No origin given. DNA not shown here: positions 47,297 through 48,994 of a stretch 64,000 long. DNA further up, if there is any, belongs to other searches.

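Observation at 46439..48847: XRE-ImmA protease switch directly followed by a full-length ExoI (SbcB-like) exonuclease on the mobile element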

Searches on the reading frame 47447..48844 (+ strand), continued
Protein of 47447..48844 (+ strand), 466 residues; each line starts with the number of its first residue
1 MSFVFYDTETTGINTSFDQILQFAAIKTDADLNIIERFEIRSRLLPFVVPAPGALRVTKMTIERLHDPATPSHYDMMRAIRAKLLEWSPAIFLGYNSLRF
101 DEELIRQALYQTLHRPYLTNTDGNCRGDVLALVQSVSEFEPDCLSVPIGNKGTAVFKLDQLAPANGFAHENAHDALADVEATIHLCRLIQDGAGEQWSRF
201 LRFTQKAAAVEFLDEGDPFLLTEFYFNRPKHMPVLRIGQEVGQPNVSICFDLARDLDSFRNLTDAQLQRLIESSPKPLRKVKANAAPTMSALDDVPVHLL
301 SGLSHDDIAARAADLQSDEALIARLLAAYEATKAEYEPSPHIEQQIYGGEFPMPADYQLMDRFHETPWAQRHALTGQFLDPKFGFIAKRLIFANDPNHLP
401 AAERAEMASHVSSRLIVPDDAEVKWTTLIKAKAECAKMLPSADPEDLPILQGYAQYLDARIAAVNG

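Call 68: search_protein_families(library=padloc, proteins=[L005:2689-7032:-, L005:7184-7972:-, L005:7959-8468:-, L006:7929-8918:-, L006:5456-6646:-, L006:3666-5456:-, L007:4454-6802:-], max_evalue=0.001)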
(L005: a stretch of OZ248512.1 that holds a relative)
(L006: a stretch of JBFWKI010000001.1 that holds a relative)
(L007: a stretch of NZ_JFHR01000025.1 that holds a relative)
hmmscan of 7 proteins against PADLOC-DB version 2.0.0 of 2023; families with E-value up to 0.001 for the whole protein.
L005:2689-7032:- (1448 aa): 1 family
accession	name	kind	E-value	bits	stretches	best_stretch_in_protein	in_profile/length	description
PDLC04134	mad2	-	6.6e-09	33.1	1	123-290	268-430/492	mads_2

L005:7184-7972:- (263 aa): 25 families
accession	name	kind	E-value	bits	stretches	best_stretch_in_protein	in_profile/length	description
PDLC00769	Cyclase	-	9.6e-116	383.8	1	8-263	1-260/261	oligonucleotide-cyclase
PDLC00823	Cyclase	-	1.8e-27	94.7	1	9-230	4-225/285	oligonucleotide-cyclase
PDLC00776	Cyclase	-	1.1e-20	72.2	1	9-193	4-189/287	oligonucleotide-cyclase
PDLC00802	Cyclase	-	2.6e-20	70.9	1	102-201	134-241/332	oligonucleotide-cyclase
PDLC00820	Cyclase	-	8.6e-19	66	1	27-203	20-203/324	oligonucleotide-cyclase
PDLC00796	Cyclase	-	2.8e-15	54.6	1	23-196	14-196/432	oligonucleotide-cyclase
PDLC00809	Cyclase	-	8.6e-15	53.1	1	23-207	17-210/295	oligonucleotide-cyclase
PDLC00822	Cyclase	-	9.9e-15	52.7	2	10-131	3-127/375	oligonucleotide-cyclase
PDLC00786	Cyclase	-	1.3e-14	52.3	1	8-196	1-200/293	oligonucleotide-cyclase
PDLC00805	Cyclase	-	7.6e-14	49.9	1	34-207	49-230/314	oligonucleotide-cyclase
PDLC00773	Cyclase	-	1e-13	49.6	1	43-183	38-183/334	oligonucleotide-cyclase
PDLC00803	Cyclase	-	8.6e-12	43.2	1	8-249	1-235/253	oligonucleotide-cyclase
PDLC00792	Cyclase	-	1.1e-11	42.6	1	27-192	19-193/236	oligonucleotide-cyclase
PDLC00790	Cyclase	-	3.8e-11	40.9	1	26-182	51-207/310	oligonucleotide-cyclase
PDLC00787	Cyclase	-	1.4e-09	35.8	1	25-180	19-183/333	oligonucleotide-cyclase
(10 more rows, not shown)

L005:7959-8468:- (170 aa): 7 families
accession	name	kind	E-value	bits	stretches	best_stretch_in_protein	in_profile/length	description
PDLC00712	Effector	-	1.1e-70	235.1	1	12-170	10-168/171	2TM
PDLC00710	Effector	-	1.9e-28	97.4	1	4-170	4-171/176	2TM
PDLC00677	Effector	-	1.2e-26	91.9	1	13-165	9-161/170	2TM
PDLC03811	RTasSLATT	-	2.9e-12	44.7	1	12-162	7-156/158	DRT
PDLC00706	Effector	-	1.7e-07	29.2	1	11-170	5-165/172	2TM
PDLC00684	Effector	-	3.2e-05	21.9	1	65-151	72-151/198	2TM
PDLC00696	Effector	-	4e-05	21.4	1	28-161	24-164/189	2TM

L006:7929-8918:- (330 aa): 0 families

L006:5456-6646:- (397 aa): 27 families (the best 25 are shown)
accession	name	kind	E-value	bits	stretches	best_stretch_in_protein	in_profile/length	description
PDLC04094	SIR2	-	1e-187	622.2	1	4-390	2-389/399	-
PDLC04093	SIR2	-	5.4e-105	349.6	1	4-380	3-386/395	-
PDLC04088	SIR2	-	2.5e-28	97.3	1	147-293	170-323/390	-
PDLC04084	SIR2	-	2.2e-27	94.4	1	150-304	179-350/414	-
PDLC04081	SIR2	-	1.8e-24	84.6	1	17-331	10-328/345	-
PDLC02414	Aga_SIR2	-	5.7e-23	79.7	1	148-309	116-272/313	-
PDLC04087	SIR2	-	1.4e-21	74.8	1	134-288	117-278/343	-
PDLC02408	Aga_SIR2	-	9.2e-20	69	1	114-305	114-296/343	Class II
PDLC04090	SIR2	-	1.1e-19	68.9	1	153-301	192-355/426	-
PDLC04075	SIR2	-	7.4e-19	65.8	1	146-292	183-343/414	-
PDLC04092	SIR2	-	1.5e-18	65.2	1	146-285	114-250/318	-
PDLC04085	SIR2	-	1.6e-17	61.5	2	147-216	199-277/463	-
PDLC04096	SIR2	-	1.1e-16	59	1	148-283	20-161/230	-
PDLC02186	SIR2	-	2.7e-16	57.7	1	150-296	163-335/412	-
PDLC04076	SIR2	-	5.1e-15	53.6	1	149-293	162-329/406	-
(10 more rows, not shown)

L006:3666-5456:- (597 aa): 17 families
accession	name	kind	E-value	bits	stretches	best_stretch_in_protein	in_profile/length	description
PDLC04105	HerA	-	7.9e-159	527.9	1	5-585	10-573/576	-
PDLC04098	HerA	-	2.8e-79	265.4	2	371-583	461-685/686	-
PDLC04102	HerA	-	2.3e-70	235.7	2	387-573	462-645/654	-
PDLC02188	HerA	-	2.5e-63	212.8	1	42-582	37-577/578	-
PDLC04106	HerA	-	1.1e-55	187.4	2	348-582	429-663/667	-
PDLC04104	HerA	-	6.5e-53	177.8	2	342-573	134-363/379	-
PDLC02185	HerA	-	8.8e-52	174.6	2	389-568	405-582/585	-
PDLC04100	HerA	-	4.6e-50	168.9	2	383-570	390-577/580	-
PDLC04103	HerA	-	1.3e-47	160.5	2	375-567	382-576/579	-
PDLC04097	HerA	-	2.8e-45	153.1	2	7-214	8-228/618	-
PDLC04101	HerA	-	1.1e-27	94.8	1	93-406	104-394/400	-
PDLC04140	mad8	-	2.4e-22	77.8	1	143-546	18-300/314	mads_8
PDLC04107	HerA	-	1.8e-16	58.1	1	93-238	105-258/306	-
PDLC01055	HerA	-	3.2e-16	57.2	2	394-544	385-523/532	Type III coevolved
PDLC04099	HerA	-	8.5e-15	52.6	1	83-200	89-211/214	-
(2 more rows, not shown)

L007:4454-6802:- (783 aa): 0 families

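Call 69: find_encoding_contigs(protein=P0001, flank=10000, max_places=2)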
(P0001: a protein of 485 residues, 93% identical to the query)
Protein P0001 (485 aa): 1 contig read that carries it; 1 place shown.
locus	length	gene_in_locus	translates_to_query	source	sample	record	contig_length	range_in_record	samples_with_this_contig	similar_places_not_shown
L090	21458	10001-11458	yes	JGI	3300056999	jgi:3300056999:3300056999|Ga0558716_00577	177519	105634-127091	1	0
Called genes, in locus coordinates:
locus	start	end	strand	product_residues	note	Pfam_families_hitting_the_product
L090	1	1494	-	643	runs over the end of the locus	-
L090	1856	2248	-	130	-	PF02096:60KD_IMP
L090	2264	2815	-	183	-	PF02096:60KD_IMP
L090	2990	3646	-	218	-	PF14849:YidC_periplas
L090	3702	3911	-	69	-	PF01809:YidD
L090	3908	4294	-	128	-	PF00825:Ribonuclease_P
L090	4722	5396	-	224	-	-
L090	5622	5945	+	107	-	PF13541:ChlI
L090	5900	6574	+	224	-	PF00158:Sigma54_activat (faint), PF01078:Mg_chelatase, PF07728:AAA_5 (faint), PF00493:MCM (weak)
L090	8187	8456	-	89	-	PF13031:DUF3892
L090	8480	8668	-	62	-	-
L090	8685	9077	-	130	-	-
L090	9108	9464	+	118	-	PF12844:HTH_19 (weak), PF13560:HTH_31, PF01381:HTH_3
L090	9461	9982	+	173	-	PF06114:Peptidase_M78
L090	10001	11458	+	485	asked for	PF00929:RNase_T, PF26016:ExoI_C (weak)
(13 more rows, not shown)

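Call 89: search_protein_families(library=padloc, alignment_id=A3, max_evalue=0.00001)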
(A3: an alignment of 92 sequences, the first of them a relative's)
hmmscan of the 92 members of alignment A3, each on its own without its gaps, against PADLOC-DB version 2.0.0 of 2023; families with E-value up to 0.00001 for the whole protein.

A. member 1, L011:4561-5568:+ (336 aa): 0 families

B. families by the number of members that match (of 92 scanned): 224 families (the first 25 are shown)
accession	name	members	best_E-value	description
PDLC03045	REase_I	2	4e-60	Type I restriction enzyme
PDLC03339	MTase_II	2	1.9e-37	Type II methyltransferase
PDLC03300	MTase_II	2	5.8e-33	Type II methyltransferase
PDLC03299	MTase_II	2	3.5e-25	Type II methyltransferase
PDLC03371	MTase_II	2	4.7e-25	Type II methyltransferase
PDLC03320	MTase_II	2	2.2e-22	Type II methyltransferase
PDLC03216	MTase_II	2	2.1e-20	Type II methyltransferase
PDLC03265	MTase_II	2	5.6e-20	Type II methyltransferase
PDLC03738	oMTase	2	2.6e-19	orphan methyltransferase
PDLC03379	MTase_II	2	2.2e-18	Type II methyltransferase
PDLC02707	PbeA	2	4.7e-15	PbeA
PDLC03387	MTase_II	2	2e-13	Type II methyltransferase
PDLC03228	MTase_II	2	2e-12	Type II methyltransferase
PDLC02704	PbeA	2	3e-12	PbeA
PDLC03353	MTase_II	2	3.7e-12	Type II methyltransferase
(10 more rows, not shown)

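Call 114: search_protein_families(library=pfam, alignment_id=A6, max_evalue=0.00001)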
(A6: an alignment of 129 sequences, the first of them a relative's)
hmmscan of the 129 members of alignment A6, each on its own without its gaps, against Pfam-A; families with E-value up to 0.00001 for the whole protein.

A. member 1, L001:4-1970:- (655 aa): 0 families

B. families by the number of members that match (of 129 scanned): 58 families (the first 25 are shown)
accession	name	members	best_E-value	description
PF00899.27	ThiF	22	5.2e-41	ThiF family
PF13676.11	TIR_2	9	2.7e-17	TIR domain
PF18144.7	SMODS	8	5.3e-53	Second Messenger Oligonucleotide or Dinucleotide Synthetase domain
PF01734.28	Patatin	8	2.8e-24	Patatin-like phospholipase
PF14461.11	Prok-E2_B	8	1.6e-14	Prokaryotic E2 family B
PF14452.12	Multi_ubiq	6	3e-32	Multiubiquitin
PF09994.14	T6SS_Tle1-like_cat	4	1.9e-84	T6SS, Phospholipase effector Tle1-like, catalytic domain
PF00004.35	AAA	4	5.5e-30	ATPase family associated with various cellular activities (AAA)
PF21654.3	DncV-like_NTFase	4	1.1e-23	Cyclic GMP-AMP synthase DncV-like, nucleotidyltransferase domain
PF20247.3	DUF6602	3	3e-31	Domain of unknown function (DUF6602)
PF14464.11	Prok-JAB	3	2.2e-14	Prokaryotic homologs of the JAB domain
PF07728.20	AAA_5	3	2.2e-10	AAA domain (dynein-related subfamily)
PF13191.12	AAA_16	3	3e-07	AAA ATPase domain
PF18145.6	SAVED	2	4.4e-51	SMODS-associated and fused to various effectors sensor domain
PF20590.3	DUF6791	2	1.7e-50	Domain of unknown function (DUF6791)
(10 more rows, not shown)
